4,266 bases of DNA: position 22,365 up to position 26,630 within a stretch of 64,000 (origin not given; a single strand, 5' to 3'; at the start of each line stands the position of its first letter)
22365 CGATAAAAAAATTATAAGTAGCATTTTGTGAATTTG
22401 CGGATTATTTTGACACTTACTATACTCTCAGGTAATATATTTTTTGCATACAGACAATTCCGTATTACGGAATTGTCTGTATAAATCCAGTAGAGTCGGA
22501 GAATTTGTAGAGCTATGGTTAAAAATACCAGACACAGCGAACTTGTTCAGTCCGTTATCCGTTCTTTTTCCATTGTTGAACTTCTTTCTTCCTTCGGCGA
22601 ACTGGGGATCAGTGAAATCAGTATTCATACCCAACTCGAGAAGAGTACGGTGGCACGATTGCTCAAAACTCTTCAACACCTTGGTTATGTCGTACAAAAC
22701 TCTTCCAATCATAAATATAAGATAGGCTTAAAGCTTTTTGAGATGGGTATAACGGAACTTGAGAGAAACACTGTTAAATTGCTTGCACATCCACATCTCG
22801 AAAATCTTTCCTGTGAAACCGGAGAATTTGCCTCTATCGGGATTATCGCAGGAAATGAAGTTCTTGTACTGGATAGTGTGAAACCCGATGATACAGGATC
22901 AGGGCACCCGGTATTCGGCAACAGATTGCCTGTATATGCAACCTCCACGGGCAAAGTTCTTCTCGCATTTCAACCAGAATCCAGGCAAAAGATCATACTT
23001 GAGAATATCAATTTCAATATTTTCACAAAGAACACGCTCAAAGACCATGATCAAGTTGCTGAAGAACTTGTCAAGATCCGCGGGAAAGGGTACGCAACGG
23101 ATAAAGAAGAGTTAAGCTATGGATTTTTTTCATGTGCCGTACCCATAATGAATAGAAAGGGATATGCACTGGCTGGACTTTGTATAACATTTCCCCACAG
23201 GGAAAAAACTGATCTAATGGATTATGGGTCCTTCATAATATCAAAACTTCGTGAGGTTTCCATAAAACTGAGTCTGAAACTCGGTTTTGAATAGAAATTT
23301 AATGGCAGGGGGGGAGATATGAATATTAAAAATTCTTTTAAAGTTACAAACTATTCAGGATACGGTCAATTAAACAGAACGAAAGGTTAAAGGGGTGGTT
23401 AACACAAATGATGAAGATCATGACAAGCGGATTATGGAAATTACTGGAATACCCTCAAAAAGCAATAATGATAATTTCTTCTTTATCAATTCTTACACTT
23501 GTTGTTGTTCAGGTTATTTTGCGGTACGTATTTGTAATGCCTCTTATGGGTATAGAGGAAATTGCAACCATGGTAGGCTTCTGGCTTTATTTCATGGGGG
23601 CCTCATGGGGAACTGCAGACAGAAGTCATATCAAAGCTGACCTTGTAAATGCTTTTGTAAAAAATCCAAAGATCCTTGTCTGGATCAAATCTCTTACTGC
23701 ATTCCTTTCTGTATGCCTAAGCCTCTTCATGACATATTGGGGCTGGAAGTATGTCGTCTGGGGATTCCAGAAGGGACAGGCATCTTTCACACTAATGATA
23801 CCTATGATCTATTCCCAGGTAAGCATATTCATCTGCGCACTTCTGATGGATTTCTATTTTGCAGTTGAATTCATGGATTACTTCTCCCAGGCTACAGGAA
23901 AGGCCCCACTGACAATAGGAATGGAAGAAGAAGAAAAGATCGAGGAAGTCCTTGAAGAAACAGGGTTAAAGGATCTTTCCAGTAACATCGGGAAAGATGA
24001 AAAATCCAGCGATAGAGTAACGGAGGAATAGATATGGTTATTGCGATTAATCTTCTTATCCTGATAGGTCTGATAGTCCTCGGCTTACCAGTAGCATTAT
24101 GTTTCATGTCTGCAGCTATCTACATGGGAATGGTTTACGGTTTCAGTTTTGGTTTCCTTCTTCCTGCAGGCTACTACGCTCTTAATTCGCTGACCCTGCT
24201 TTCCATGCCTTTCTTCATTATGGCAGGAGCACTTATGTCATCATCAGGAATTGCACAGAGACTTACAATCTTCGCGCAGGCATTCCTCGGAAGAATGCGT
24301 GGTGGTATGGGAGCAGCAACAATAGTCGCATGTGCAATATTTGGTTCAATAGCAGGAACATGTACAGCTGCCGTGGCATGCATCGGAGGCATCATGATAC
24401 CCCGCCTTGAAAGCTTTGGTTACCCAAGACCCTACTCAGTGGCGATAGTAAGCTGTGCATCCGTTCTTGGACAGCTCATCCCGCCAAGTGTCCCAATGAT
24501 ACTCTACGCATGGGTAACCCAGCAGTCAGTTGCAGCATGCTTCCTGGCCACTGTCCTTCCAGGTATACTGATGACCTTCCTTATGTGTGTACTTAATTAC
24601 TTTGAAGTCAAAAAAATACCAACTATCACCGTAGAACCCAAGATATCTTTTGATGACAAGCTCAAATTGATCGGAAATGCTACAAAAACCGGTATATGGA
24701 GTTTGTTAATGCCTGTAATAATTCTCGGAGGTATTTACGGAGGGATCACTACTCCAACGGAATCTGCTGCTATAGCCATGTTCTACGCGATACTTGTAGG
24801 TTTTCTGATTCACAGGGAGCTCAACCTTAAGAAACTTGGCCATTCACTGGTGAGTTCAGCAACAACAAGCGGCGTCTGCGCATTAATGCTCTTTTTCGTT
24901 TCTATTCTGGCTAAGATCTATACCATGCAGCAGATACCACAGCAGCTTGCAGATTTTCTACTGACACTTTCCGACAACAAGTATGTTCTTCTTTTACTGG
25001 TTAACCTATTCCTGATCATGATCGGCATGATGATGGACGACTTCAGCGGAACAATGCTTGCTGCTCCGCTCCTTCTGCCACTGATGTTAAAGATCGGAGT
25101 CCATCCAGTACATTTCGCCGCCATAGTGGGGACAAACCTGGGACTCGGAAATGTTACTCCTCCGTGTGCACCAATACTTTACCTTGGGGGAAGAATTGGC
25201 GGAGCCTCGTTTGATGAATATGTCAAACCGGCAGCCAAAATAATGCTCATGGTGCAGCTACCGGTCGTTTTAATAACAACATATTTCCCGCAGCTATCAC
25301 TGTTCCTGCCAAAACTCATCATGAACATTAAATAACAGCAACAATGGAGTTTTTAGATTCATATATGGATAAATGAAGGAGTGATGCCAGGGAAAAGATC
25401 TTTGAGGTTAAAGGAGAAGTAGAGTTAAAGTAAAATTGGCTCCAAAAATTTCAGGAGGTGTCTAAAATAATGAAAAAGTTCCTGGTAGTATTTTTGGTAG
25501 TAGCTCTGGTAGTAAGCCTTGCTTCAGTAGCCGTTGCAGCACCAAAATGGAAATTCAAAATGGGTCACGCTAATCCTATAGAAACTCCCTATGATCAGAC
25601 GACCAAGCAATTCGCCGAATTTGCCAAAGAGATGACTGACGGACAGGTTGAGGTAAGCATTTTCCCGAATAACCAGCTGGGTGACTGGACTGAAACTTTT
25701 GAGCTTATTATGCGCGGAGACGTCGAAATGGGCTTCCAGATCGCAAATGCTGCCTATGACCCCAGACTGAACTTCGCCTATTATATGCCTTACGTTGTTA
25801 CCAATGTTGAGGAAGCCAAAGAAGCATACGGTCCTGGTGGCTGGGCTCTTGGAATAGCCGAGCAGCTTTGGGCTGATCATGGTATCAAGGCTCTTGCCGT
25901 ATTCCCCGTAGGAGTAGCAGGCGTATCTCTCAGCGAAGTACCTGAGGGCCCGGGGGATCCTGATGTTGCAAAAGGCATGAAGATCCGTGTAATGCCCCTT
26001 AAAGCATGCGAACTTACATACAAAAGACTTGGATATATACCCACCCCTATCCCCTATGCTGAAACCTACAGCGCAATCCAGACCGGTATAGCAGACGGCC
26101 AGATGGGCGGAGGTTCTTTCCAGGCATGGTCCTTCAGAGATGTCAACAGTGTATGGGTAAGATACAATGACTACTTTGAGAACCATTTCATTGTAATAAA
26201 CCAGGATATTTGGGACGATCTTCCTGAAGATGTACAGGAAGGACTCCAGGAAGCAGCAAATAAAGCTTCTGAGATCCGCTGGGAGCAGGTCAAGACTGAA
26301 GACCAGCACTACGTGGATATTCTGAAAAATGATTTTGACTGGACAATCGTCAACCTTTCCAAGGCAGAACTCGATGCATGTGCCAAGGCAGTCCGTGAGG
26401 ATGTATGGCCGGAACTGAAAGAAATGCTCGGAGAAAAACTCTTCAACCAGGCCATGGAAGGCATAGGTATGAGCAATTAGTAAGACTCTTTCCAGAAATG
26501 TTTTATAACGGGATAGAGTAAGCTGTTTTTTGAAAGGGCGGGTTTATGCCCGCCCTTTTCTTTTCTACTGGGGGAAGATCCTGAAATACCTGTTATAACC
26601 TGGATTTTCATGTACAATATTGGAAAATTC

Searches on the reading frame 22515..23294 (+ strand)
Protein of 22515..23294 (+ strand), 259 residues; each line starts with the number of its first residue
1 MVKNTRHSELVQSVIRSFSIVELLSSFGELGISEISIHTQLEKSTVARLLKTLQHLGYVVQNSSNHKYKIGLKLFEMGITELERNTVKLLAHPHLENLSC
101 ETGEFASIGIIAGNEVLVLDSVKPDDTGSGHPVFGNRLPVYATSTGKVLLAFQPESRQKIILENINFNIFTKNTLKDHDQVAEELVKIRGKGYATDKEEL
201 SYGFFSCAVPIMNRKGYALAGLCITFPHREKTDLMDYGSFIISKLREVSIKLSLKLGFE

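Call 36: search_protein_families(library=pfam, proteins=[window:22515-23294:+], max_evalue=0.001)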
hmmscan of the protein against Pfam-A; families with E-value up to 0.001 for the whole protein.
window:22515-23294:+ (259 aa): 4 families
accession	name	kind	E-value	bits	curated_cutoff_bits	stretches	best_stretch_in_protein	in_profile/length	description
PF01614.24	IclR_C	-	2.7e-32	112.1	24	1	82-230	4-152/174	Bacterial transcriptional regulator IclR C-terminal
PF09339.16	HTH_IclR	-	2.8e-11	43.4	22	1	13-62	1-51/52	IclR helix-turn-helix domain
PF01047.28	MarR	-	4.8e-05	23.6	24.6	1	17-59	5-47/59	MarR family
PF01022.26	HTH_5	-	0.00013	22.2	22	1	20-59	7-45/47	Bacterial regulatory protein, arsR family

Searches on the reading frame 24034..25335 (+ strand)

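Call 36: search_protein_families(library=pfam, proteins=[window:24034-25335:+], max_evalue=0.001)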
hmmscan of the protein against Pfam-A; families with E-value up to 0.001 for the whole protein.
window:24034-25335:+ (433 aa): 1 family
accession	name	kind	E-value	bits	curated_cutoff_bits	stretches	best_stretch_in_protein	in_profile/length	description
PF06808.19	DctM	-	5.1e-91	306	23.8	1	7-420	1-412/413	Tripartite ATP-independent periplasmic transporter, DctM component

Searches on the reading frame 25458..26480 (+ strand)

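Call 36: search_protein_families(library=pfam, proteins=[window:25458-26480:+], max_evalue=0.001)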
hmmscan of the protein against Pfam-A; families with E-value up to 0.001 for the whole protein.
window:25458-26480:+ (340 aa): 1 family
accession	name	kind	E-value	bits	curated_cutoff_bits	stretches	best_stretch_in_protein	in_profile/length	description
PF03480.18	DctP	-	1.6e-45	156.1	23.4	1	35-315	1-278/286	Bacterial extracellular solute-binding protein, family 7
